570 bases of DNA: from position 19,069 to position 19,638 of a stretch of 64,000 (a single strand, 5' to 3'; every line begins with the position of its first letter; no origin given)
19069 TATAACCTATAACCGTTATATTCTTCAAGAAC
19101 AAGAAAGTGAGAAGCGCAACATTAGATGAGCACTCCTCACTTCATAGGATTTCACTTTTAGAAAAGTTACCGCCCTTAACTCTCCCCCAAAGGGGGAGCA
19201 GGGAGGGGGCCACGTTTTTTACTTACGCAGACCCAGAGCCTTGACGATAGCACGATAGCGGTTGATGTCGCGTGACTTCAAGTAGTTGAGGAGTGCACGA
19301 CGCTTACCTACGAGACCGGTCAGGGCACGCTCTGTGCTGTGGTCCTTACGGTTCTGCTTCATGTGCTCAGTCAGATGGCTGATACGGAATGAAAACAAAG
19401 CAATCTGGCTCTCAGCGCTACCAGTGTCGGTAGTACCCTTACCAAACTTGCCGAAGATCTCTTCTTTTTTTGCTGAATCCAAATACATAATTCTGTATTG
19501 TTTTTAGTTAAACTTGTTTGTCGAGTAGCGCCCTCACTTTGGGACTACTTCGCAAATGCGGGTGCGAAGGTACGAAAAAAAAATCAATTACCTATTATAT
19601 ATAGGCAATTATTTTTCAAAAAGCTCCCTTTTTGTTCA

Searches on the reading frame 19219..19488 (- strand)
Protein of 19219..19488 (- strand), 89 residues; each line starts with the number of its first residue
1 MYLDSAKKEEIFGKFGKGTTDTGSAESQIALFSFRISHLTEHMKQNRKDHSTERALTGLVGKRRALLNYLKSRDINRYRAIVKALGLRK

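Call 80: find_encoding_contigs(protein=window:19219-19488:-, flank=1500, max_places=10)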
Protein window:19219-19488:- (89 aa): 25 contigs read that carry it; 10 places shown.
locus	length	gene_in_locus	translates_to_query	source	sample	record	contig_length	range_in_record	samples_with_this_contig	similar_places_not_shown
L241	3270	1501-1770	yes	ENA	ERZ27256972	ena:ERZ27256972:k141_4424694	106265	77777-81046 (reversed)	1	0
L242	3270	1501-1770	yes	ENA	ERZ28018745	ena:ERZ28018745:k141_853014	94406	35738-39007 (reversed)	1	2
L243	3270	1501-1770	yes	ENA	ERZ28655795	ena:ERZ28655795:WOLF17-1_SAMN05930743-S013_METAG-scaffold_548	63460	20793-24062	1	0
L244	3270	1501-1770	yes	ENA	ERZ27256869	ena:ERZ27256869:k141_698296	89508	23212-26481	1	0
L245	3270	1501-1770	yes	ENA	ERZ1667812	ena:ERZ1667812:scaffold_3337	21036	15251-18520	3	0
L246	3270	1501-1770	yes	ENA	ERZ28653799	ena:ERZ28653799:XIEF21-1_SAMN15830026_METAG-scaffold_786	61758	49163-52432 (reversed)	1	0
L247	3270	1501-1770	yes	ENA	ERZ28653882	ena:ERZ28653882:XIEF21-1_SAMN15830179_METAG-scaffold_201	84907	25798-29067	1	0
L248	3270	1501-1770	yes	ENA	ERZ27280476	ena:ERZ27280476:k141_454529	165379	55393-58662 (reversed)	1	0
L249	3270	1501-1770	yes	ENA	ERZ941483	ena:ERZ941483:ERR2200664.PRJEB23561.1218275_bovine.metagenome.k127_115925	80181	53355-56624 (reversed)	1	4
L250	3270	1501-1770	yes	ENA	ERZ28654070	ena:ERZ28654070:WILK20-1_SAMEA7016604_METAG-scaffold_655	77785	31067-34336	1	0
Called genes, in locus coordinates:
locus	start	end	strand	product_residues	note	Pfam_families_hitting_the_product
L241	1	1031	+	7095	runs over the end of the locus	PF05342:Peptidase_M26_N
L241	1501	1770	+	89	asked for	PF00312:Ribosomal_S15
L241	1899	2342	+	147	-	PF05635:23S_rRNA_IVP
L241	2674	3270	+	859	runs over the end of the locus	PF09586:YfhO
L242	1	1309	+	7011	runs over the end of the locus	PF13287:Fn3_assoc, PF13290:CHB_HEX_C_1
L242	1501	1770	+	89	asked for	PF00312:Ribosomal_S15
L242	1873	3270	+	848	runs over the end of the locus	PF09586:YfhO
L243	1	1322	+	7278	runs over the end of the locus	PF14200:RicinB_lectin_2 (faint), PF13287:Fn3_assoc, PF13290:CHB_HEX_C_1, PF05342:Peptidase_M26_N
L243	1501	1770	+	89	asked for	PF00312:Ribosomal_S15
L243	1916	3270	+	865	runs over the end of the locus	PF09586:YfhO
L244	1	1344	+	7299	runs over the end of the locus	PF13287:Fn3_assoc, PF13290:CHB_HEX_C_1, PF05342:Peptidase_M26_N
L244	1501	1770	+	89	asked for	PF00312:Ribosomal_S15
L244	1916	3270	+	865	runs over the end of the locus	PF09586:YfhO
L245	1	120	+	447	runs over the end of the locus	PF00083:Sugar_tr, PF07690:MFS_1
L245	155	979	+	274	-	PF00596:Aldolase_II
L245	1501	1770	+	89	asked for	PF00312:Ribosomal_S15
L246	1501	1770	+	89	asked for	PF00312:Ribosomal_S15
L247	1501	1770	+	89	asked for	PF00312:Ribosomal_S15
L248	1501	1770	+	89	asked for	PF00312:Ribosomal_S15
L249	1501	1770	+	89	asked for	PF00312:Ribosomal_S15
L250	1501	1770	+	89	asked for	PF00312:Ribosomal_S15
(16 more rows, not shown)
